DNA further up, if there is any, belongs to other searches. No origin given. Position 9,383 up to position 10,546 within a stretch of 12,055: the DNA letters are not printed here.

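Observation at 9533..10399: Orphan PlcR/Rgg-like (RNPP-family architecture) regulator with no adjacent signalling-peptide gene, divergent from the flotillin operon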

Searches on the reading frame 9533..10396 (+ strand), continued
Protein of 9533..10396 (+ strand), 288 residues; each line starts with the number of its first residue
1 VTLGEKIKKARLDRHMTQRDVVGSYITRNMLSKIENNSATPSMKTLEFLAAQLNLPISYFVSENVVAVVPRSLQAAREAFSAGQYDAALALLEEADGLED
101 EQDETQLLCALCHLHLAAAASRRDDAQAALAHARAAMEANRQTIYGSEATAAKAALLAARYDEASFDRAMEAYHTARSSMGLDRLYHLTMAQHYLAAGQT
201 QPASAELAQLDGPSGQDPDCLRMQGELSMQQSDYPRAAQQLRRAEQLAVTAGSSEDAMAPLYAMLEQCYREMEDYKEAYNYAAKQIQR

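Call 17: fold_search(model_id=the predicted structure, library=pdb)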
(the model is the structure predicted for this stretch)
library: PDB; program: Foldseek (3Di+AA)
matches with E <= 10: 1401; with E <= 0.001: 27
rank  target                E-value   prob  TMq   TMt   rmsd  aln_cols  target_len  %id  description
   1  3u3w_A                1.3e-06  1.00  0.25  0.26  17.6       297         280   18  Crystal Structure of Bacillus thuringiensis PlcR in complex with the peptide PapR7 and DNA (released 2013-01-09)
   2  2qfc_A                2.1e-05  1.00  0.28  0.29  15.2       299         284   17  Crystal Structure of Bacillus thuringiensis PlcR complexed with PapR (released 2007-11-06)
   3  4yv9_D                2.5e-05  1.00  0.21  0.23  19.0       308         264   14  X-ray crystal structure of Streptococcus dysgalactiae SHP pheromone receptor Rgg2 (released 2015-04-08)
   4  5juf                  6.2e-05  1.00  0.21  0.20  21.0       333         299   13  Crystal structure of the apo form of ComR from S. thermophilus. (released 2016-10-26)
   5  5jub_B                9.0e-05  1.00  0.23  0.23  18.9       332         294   14  Crystal structure of ComR from S.thermophilus in complex with DNA and its signalling peptide ComS. (released 2016-10-26)
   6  5w4m_B                9.4e-05  1.00  0.21  0.22  17.8       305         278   14  Crystal structure of Streptococcus dysgalactiae SHP pheromone receptor Rgg2(C45S) (released 2017-10-25)
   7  5w4m_A                1.0e-04  1.00  0.21  0.22  18.3       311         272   14  Crystal structure of Streptococcus dysgalactiae SHP pheromone receptor Rgg2(C45S) (released 2017-10-25)
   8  5jub_A                1.1e-04  1.00  0.26  0.26  17.3       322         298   13  Crystal structure of ComR from S.thermophilus in complex with DNA and its signalling peptide ComS. (released 2016-10-26)
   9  5w4n_B                1.3e-04  1.00  0.21  0.23  17.4       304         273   15  Crystal structure of Streptococcus dysgalactiae SHP pheromone receptor Rgg2(C45S) (released 2017-10-25)
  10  4yv6_D                1.4e-04  1.00  0.20  0.22  17.9       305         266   15  X-ray crystal structure of Streptococcus dysgalactiae SHP pheromone receptor Rgg2 (released 2015-04-08)
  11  4yv9_C                1.4e-04  1.00  0.20  0.22  18.0       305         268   14  X-ray crystal structure of Streptococcus dysgalactiae SHP pheromone receptor Rgg2 (released 2015-04-08)
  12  6w1a_A                1.5e-04  1.00  0.21  0.22  18.2       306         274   14  Crystal structure of Streptococcus dysgalactiae SHP pheromone receptor Rgg2 bound to DNA (released 2020-10-21)
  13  6w1a_B                1.5e-04  1.00  0.21  0.22  17.7       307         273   14  Crystal structure of Streptococcus dysgalactiae SHP pheromone receptor Rgg2 bound to DNA (released 2020-10-21)
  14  6qer_A                1.7e-04  1.00  0.21  0.21  20.4       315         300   14  Apo Form Of ComR From S. Thermophilus in space group C2 (released 2019-02-20)
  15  5w4n_A                1.8e-04  1.00  0.21  0.22  18.1       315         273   14  Crystal structure of Streptococcus dysgalactiae SHP pheromone receptor Rgg2(C45S) (released 2017-10-25)
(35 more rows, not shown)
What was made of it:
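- Closest known: Repressor-type RNPP members. Same: PrgX and Rgg structures appear among the Foldseek hits (call 17).
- RNPP structures (PlcR, Rgg2, ComR, PrgX) are the top Foldseek hits (call 17).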

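Call 19: find_related_loci(query=A1, collection=genome_contigs, flank=7000)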
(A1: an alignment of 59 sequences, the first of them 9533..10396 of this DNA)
Query A1 (288 aa) in genome_contigs; peptide patterns used: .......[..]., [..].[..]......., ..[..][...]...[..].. (x = any residue, [..] = any of these).
600 stretches matched a pattern (row limit reached: there are more); 559 encode a relative of the query (tblastn E <= 1e-3); the best 80 are kept; 80 distinct loci.
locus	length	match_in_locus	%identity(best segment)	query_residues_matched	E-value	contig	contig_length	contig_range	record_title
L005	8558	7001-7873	47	1-287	6e-71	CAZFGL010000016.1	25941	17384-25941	MAG TPA_asm: uncultured Oscillospiraceae bacterium isolate SRP350583_co2_249 genome assembly, contig: NODE_2552_length_2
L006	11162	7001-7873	46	1-287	1e-70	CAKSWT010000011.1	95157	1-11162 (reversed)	MAG: uncultured Oscillospiraceae bacterium isolate REFINED_METABAT215_TOP10_CONTIGS_1500_ASSEMBLY_K77_MERGED__Hadza_PheC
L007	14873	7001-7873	46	1-287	1e-69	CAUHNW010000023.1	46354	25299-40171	MAG TPA_asm: uncultured Oscillospiraceae bacterium isolate SRR16280072_bin.27_MetaWRAP_v1.3_MAG genome assembly, contig:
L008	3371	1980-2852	46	1-287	4e-69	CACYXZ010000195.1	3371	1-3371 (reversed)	MAG: Ruminococcaceae bacterium isolate RUG12379 genome assembly, contig: RUG12379_asm_195, whole genome shotgun sequence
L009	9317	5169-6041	45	1-287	1e-68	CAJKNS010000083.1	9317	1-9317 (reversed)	MAG TPA_asm: uncultured Clostridiales bacterium isolate ERR321553-bin.17 genome assembly, contig: NODE_3618_length_9317_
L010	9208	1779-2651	45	1-287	1e-67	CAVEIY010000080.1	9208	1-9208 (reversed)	Flexilinea sp. isolate G02651-L1_cleanbin_000059 genome assembly, contig: Spades_G02651-L1_contig_4712, whole genome sho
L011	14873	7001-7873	45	1-287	7e-67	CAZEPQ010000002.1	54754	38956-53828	MAG TPA_asm: uncultured Oscillospiraceae bacterium isolate SRP315200_co1_945 genome assembly, contig: NODE_547_length_54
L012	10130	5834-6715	44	1-287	1e-62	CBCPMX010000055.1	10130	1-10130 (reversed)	MAG: uncultured Oscillospiraceae bacterium isolate metabat2_coassembly.36_MAGs genome assembly, contig: k87_749141, whol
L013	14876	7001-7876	41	1-287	1e-57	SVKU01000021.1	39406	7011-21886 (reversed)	MAG: Oscillospiraceae bacterium isolate SIG469 NODE_5666_length_39406_cov_2.132666, whole genome shotgun sequence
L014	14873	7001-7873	47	1-287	4e-66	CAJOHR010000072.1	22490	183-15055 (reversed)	uncultured Oscillospiraceae bacterium isolate Red_deer_4_mag_125 genome assembly, contig: scaffold_17625, whole genome s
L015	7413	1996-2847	37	1-285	2e-42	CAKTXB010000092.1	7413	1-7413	MAG: uncultured Oscillospiraceae bacterium isolate REFINED_METABAT215_TOP10_CONTIGS_1500_ASSEMBLY_K77_MERGED__Hadza_MoBi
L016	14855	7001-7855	35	1-287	6e-41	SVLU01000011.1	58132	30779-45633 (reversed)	MAG: Oscillospiraceae bacterium isolate SIG495 NODE_12700_length_58132_cov_2.462926, whole genome shotgun sequence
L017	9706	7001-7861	35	1-286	1e-40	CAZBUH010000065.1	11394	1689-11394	MAG TPA_asm: uncultured Oscillospiraceae bacterium isolate SRP222994_co1_345 genome assembly, contig: NODE_12036_length_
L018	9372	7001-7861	36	1-287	1e-38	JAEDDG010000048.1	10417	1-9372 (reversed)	MAG: Oscillospiraceae bacterium isolate MAG026 NODE_7167_length_10417_cov_11.869813, whole genome shotgun sequence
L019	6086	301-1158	36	1-286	1e-38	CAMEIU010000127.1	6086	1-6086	MAG: uncultured Clostridia bacterium isolate SRR15057927_bin.24_metaWRAP_v1.3_MAG genome assembly, contig: ERZ10407400.3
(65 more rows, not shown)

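Call 25: search_solved_structures(query=A1, max_evalue=10, show_alignments=2)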
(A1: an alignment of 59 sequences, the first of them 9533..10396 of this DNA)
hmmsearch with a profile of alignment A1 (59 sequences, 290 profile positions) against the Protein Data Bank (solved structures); distinct sequences matched with E-value up to 10: 137 (the best 60 are shown).
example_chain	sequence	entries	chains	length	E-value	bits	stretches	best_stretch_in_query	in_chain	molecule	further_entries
2qfc_A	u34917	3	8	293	2.4e-11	47.3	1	2-267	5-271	PlcR protein | Transcriptional activator PlcR protein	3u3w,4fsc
9sf2_A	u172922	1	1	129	2.5e-09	40.7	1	4-75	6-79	Transcriptional regulator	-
7n1n_B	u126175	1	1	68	3.1e-09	40.4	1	3-61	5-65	ComR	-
7n10_B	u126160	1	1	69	4.7e-09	39.8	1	3-60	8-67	ComR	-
5jub_A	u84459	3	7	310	1.2e-06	31.9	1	3-79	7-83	Transcriptional regulator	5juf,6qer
7obi_A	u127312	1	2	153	1.3e-06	31.7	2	220-289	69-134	CTPR-rv4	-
7t5u_A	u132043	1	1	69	3.1e-06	30.5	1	3-63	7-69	Helix-turn-helix domain-containing protein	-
6rnz_A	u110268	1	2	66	3.8e-06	30.2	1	1-62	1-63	HTH-type transcriptional regulator DdrOC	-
7t8i_A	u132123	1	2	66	8.3e-06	29.1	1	1-62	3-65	Phage element (ICEBs1)transcriptional regulator (Xre family)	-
6rmq_A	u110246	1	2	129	9.9e-06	28.9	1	1-65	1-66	HTH-type transcriptional regulator DdrOC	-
6rnx_A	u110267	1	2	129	1e-05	28.8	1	1-65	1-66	HTH-type transcriptional regulator DdrOC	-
4f8d_A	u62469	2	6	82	1.7e-05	28.1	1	7-61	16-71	Regulatory protein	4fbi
4yv6_A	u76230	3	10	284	2.1e-05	27.8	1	2-110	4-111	Transcriptional regulator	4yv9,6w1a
4zlh_A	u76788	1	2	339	2.4e-05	27.6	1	82-273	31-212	Lipopolysaccharide assembly protein B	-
8v24_A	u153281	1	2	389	2.5e-05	27.6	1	56-273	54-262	Lipopolysaccharide assembly protein B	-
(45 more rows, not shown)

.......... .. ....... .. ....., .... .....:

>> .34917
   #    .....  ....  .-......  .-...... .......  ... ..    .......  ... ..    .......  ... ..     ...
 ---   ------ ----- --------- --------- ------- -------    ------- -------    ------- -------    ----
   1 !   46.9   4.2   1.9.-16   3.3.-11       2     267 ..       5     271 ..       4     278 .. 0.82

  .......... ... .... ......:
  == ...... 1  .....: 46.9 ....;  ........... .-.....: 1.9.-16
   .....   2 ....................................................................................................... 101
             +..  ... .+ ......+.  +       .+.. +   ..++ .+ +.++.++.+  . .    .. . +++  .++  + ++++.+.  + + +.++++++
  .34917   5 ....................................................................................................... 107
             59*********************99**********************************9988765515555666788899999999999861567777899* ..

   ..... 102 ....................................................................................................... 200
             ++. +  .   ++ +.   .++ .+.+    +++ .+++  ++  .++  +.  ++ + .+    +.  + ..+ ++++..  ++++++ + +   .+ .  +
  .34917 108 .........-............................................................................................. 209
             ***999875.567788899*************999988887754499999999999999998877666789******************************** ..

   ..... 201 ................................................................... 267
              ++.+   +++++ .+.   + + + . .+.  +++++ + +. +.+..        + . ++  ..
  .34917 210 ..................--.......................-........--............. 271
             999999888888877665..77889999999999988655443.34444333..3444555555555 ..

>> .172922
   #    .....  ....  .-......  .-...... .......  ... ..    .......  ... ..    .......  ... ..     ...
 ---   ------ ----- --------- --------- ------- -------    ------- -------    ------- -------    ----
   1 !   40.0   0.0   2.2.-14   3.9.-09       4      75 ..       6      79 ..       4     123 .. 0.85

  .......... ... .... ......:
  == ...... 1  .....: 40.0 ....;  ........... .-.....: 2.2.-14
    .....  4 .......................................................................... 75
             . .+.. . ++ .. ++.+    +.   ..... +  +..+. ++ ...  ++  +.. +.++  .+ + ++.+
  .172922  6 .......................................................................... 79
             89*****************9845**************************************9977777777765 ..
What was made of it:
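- The family profile aligns to PlcR over 5-271 at E 2.4e-11, and weaker profile hits reach NprR and AimR (call 25).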

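Call 37: list_cluster_members(proteins=[window:9533-10396:+, P0001, P0007])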
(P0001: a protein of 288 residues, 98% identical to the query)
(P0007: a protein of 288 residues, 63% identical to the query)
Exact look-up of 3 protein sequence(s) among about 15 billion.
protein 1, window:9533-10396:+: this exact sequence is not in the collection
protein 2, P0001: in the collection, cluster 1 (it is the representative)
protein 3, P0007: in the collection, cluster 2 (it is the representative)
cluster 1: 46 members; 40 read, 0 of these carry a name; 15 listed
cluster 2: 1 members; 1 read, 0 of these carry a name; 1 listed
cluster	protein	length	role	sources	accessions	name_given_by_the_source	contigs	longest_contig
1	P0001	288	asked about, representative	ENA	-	-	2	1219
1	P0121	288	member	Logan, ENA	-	-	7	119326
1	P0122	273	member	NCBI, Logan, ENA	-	-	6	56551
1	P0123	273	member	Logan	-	-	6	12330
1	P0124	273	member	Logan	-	-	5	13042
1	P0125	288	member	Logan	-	-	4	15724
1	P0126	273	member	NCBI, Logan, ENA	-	-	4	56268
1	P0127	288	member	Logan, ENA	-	-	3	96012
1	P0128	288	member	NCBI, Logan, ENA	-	-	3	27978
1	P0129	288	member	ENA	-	-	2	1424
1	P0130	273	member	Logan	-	-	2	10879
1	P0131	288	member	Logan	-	-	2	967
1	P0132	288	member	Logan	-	-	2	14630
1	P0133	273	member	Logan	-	-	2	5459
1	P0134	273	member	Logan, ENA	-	-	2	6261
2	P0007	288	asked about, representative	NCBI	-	-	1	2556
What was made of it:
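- Checked: Some database entries start at Met16 (273 aa, call 37), which would cut HTH helix 1.
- Tried and rejected: It returned no source names or organism (call 37).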

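Call 40: search_protein_families(library=pfam, alignment_id=A1, max_evalue=0.01)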
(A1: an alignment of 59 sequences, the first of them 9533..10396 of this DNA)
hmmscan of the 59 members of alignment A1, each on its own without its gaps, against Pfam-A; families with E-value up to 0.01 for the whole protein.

A. member 1, window:9533-10396:+ (288 aa): 6 families
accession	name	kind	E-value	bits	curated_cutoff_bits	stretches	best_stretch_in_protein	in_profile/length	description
PF12844.13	HTH_19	-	2.9e-09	37.1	30.2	1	4-61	1-59/64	Helix-turn-helix domain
PF01381.28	HTH_3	-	4.7e-09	36.6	23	1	7-60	1-55/55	Helix-turn-helix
PF12895.13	ANAPC3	-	9e-06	26.3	27.2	0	76-116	30-69/82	Anaphase-promoting complex, cyclosome, subunit 3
PF14559.12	TPR_19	-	0.00092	19.9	25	0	165-224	6-65/68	Tetratricopeptide repeat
PF10516.15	SHNi-TPR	-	0.0044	17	21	0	218-244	1-27/38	SHNi-TPR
PF19964.5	EAD11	-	0.0052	17.2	26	0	192-249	7-55/80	Effector-associated domain 11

B. families by the number of members that match (of 59 scanned): 38 families (the first 25 are shown)
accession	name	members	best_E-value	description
PF12844.13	HTH_19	59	2.2e-13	Helix-turn-helix domain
PF01381.28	HTH_3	59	2.9e-12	Helix-turn-helix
PF13560.12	HTH_31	45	9.2e-11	Helix-turn-helix domain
PF12895.13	ANAPC3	30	3.7e-10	Anaphase-promoting complex, cyclosome, subunit 3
PF13432.12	TPR_16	25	5.6e-08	Tetratricopeptide repeat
PF13428.12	TPR_14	24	5e-09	Tetratricopeptide repeat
PF14559.12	TPR_19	21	4.4e-10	Tetratricopeptide repeat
PF13424.12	TPR_12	21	2.3e-06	Tetratricopeptide repeat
PF07719.23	TPR_2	19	1.7e-11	Tetratricopeptide repeat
PF25058.1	ARM_TT21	19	4.8e-06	Tetratricopeptide repeat protein 21 ARM repeat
PF25063.1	ARM_TT21_C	15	1.1e-05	Tetratricopeptide repeat protein 21 C-terminal ARM domain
PF09976.15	TPR_21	15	8.9e-05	Tetratricopeptide repeat-like domain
PF17874.7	TPR_MalT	14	6.4e-09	MalT-like TPR region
PF09613.16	HrpB1_HrpK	8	0.00016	Bacterial type III secretion protein (HrpB1_HrpK)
PF07721.20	TPR_4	7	0.00018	Tetratricopeptide repeat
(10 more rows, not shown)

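Call 48: search_protein_families(library=pfam, proteins=[L012:2619-3404:-, L012:2143-2535:-, L012:4944-5582:-, L012:3454-4872:-, L001:7001-7810:-, L012:72-1844:+], max_evalue=0.001)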
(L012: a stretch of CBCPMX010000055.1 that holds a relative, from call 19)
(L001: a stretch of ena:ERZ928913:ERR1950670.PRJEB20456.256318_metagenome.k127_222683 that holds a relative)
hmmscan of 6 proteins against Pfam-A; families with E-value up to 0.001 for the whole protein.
L012:2619-3404:- (261 aa): 1 family
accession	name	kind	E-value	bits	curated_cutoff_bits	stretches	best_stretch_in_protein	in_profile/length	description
PF06161.16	DUF975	-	5.4e-22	79.2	34.8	1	144-239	142-237/243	Protein of unknown function (DUF975)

L012:2143-2535:- (130 aa): 0 families

L012:4944-5582:- (212 aa): 1 family
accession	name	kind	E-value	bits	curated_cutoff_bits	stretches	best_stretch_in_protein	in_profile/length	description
PF01957.25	NfeD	-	1.3e-06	28.9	29.1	1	181-210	27-56/57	NfeD-like C-terminal, partner-binding domain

L012:3454-4872:- (472 aa): 1 family
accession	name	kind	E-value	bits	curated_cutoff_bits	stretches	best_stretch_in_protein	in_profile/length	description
PF01145.31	Band_7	-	8.6e-27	94.8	23.6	1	56-224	19-175/176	SPFH domain / Band 7 family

L001:7001-7810:- (269 aa): 1 family
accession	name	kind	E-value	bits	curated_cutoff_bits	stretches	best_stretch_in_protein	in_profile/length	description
PF06161.16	DUF975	-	5.9e-23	82.4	34.8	1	1-249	1-238/243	Protein of unknown function (DUF975)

L012:72-1844:+ (590 aa): 1 family
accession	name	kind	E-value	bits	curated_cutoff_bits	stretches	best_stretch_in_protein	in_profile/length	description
PF01547.30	SBP_bac_1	-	3.2e-08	34.4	26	1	132-438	19-306/307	Bacterial extracellular solute-binding protein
